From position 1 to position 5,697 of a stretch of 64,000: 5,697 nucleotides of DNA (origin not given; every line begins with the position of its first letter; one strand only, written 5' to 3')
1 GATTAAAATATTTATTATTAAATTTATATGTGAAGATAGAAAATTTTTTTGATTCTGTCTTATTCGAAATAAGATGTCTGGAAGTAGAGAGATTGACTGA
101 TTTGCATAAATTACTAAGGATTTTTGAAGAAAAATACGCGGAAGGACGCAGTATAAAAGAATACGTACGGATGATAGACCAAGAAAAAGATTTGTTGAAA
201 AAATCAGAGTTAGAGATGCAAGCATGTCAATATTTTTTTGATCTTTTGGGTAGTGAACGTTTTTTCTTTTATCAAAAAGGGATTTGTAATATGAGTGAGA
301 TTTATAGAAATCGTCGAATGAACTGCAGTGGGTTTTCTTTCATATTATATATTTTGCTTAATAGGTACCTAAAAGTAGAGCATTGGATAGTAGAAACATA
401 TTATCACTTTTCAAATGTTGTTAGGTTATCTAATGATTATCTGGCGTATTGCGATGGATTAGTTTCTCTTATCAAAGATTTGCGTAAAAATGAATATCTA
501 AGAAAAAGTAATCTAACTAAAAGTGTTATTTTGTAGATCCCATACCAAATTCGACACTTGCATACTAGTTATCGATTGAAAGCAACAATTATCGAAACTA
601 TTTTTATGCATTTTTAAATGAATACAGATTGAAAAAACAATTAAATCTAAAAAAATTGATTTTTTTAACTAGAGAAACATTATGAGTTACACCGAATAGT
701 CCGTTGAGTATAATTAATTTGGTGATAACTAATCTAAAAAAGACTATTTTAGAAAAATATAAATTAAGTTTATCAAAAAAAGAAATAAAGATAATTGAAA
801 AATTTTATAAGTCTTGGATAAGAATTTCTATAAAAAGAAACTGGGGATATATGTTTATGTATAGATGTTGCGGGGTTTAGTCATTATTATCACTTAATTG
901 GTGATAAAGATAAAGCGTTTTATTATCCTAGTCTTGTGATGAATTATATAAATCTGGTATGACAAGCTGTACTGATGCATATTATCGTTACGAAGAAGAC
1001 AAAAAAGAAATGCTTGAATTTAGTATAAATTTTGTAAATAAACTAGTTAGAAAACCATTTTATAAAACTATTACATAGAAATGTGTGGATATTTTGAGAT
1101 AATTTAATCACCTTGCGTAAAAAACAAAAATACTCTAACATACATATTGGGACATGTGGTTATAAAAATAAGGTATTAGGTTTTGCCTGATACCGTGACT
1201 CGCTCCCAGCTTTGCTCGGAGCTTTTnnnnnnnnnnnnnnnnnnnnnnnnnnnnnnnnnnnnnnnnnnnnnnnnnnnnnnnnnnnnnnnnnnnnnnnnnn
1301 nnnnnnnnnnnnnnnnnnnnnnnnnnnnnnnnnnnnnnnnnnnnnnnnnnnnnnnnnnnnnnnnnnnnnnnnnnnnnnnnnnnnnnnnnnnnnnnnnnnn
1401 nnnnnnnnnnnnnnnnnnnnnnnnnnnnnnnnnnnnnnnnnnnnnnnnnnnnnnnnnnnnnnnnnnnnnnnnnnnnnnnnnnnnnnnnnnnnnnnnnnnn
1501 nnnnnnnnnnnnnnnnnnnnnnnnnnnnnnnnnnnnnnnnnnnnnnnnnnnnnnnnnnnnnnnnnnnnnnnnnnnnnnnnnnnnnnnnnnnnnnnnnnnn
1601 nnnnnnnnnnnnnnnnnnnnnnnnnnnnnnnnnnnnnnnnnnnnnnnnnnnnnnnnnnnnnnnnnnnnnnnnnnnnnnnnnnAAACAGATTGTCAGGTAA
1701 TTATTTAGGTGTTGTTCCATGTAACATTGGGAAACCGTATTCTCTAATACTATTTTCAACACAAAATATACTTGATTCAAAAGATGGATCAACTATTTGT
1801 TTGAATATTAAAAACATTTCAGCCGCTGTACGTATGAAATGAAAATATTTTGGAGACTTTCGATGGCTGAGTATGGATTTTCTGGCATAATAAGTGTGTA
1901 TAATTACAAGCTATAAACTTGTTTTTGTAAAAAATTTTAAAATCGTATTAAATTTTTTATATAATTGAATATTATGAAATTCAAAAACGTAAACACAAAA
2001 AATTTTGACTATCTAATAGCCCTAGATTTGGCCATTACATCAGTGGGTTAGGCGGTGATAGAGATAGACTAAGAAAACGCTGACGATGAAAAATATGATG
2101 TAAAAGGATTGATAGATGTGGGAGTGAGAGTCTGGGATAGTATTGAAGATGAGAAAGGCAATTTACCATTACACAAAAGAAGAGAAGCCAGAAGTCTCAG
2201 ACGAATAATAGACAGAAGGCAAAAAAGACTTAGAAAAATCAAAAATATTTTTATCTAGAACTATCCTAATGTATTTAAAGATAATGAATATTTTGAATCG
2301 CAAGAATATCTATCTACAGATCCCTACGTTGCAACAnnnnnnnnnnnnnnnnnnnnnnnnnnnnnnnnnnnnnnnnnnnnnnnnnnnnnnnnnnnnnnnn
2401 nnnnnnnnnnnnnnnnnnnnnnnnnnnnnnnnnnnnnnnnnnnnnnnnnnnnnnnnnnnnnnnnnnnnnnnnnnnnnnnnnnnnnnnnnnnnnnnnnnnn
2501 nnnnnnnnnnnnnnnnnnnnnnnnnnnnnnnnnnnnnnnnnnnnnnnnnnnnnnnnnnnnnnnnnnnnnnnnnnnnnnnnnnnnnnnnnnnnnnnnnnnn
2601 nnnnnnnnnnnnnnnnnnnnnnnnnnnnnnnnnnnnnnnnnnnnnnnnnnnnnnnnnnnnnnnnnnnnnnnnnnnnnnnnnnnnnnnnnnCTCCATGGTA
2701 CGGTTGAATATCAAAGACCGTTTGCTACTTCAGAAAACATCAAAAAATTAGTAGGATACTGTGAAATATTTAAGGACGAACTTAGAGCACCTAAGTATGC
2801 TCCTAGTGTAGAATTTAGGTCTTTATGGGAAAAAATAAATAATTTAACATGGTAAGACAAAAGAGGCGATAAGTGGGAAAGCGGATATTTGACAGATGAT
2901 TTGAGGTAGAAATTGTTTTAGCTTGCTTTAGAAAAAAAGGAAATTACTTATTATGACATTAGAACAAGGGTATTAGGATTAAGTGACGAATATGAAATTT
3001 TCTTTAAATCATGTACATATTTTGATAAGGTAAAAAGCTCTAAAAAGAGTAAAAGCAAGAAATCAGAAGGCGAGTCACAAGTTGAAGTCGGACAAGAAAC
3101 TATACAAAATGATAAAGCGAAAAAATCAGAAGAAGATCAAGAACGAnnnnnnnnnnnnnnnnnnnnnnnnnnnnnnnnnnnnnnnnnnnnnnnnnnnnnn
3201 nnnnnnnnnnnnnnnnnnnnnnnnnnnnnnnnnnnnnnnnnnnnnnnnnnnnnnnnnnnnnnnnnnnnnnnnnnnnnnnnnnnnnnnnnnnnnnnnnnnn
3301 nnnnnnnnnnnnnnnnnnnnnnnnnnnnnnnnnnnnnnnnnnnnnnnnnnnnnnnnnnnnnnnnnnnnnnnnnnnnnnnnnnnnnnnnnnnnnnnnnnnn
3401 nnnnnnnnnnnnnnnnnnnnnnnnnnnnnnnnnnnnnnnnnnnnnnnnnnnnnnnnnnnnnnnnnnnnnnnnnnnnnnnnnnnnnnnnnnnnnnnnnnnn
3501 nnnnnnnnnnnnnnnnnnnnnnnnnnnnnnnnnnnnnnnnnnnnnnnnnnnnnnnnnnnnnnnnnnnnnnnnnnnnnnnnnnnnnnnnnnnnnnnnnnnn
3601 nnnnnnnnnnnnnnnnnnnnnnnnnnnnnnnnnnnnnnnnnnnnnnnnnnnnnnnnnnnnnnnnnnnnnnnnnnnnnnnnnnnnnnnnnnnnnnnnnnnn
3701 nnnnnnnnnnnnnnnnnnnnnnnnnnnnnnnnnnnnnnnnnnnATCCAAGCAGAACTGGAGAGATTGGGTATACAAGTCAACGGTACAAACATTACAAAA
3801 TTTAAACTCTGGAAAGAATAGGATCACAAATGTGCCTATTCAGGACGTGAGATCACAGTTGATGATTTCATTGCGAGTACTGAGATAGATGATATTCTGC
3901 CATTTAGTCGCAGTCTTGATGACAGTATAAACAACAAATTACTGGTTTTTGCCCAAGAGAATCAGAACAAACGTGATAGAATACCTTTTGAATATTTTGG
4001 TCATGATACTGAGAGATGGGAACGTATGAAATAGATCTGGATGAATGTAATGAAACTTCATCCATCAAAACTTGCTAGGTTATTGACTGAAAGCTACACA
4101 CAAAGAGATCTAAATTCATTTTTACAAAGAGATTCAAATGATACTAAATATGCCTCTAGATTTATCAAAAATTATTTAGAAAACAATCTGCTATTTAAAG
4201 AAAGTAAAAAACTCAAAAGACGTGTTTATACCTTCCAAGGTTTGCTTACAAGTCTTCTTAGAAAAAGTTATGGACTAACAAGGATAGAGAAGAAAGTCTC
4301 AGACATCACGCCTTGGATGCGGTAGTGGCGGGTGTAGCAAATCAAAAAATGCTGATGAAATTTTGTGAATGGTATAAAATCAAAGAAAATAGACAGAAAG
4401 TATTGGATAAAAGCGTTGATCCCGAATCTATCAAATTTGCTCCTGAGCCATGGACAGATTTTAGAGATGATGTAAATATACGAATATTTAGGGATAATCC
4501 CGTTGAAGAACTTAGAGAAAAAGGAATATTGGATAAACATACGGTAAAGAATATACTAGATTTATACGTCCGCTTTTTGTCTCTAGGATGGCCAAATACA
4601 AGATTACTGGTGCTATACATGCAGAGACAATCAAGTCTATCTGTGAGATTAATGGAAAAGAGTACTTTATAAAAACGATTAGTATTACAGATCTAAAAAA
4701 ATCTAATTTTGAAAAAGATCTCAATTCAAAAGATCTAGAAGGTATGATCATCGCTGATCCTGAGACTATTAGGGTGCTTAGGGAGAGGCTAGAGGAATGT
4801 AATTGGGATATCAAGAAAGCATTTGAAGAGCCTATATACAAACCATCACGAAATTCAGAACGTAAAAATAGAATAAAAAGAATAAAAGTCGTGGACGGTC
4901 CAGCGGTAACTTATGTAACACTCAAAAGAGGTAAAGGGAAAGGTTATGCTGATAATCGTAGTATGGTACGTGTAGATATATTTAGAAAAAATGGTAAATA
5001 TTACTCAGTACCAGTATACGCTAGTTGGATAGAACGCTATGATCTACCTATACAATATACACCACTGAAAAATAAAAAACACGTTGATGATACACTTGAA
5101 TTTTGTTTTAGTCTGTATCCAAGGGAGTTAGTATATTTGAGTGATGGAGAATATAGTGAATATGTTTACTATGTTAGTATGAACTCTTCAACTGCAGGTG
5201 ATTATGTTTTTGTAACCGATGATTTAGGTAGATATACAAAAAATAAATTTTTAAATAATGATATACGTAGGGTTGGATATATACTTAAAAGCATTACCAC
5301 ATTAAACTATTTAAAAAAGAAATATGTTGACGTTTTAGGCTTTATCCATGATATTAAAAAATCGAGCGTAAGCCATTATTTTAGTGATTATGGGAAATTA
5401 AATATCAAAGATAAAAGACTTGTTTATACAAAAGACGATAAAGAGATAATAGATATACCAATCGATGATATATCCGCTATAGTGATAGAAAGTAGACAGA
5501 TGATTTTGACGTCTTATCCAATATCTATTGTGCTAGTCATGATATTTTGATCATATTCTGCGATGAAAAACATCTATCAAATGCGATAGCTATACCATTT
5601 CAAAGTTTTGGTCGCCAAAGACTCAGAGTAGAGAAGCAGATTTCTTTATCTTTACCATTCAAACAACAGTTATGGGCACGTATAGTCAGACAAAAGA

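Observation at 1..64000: Window-wide pseudogenisation biased toward in-frame stop codons; accessory genes are hit and housekeeping genes are intact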

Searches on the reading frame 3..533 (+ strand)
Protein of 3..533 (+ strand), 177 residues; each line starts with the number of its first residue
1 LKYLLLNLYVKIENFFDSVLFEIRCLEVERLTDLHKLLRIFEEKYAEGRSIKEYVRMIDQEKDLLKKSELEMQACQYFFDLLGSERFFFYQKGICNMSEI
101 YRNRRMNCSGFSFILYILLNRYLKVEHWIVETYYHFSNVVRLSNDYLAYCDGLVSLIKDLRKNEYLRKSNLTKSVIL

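Call 44: search_protein_families(library=pfam, proteins=[window:3-533:+], max_evalue=0.01)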
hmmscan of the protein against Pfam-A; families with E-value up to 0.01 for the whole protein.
seq(177 aa): 1 family
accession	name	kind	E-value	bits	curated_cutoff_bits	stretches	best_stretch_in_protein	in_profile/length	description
PF19086.5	Terpene_syn_C_2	-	0.0082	16.4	23.7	0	73-164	76-166/199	Terpene synthase family 2, C-terminal metal binding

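Call 75: search_protein_families(library=padloc, proteins=[window:3-533:+], max_evalue=0.01)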
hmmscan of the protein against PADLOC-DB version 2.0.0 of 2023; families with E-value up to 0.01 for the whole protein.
seq(177 aa): 0 families

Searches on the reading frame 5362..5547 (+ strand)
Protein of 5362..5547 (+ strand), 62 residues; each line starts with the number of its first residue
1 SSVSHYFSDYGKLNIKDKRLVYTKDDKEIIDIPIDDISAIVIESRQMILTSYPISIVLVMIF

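Call 71: search_protein_families(library=pfam, proteins=[window:5362-5547:+], max_evalue=0.01)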
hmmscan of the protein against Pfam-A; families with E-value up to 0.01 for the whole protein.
seq(62 aa): 2 families
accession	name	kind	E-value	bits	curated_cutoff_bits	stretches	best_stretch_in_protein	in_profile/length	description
PF03531.20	SSrecog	-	0.00046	20.5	22.2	1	9-45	3-39/69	Structure-specific recognition protein (SSRP1)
PF01867.21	Cas_Cas1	-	0.0024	17.5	22.3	1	6-48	2-45/283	CRISPR associated protein Cas1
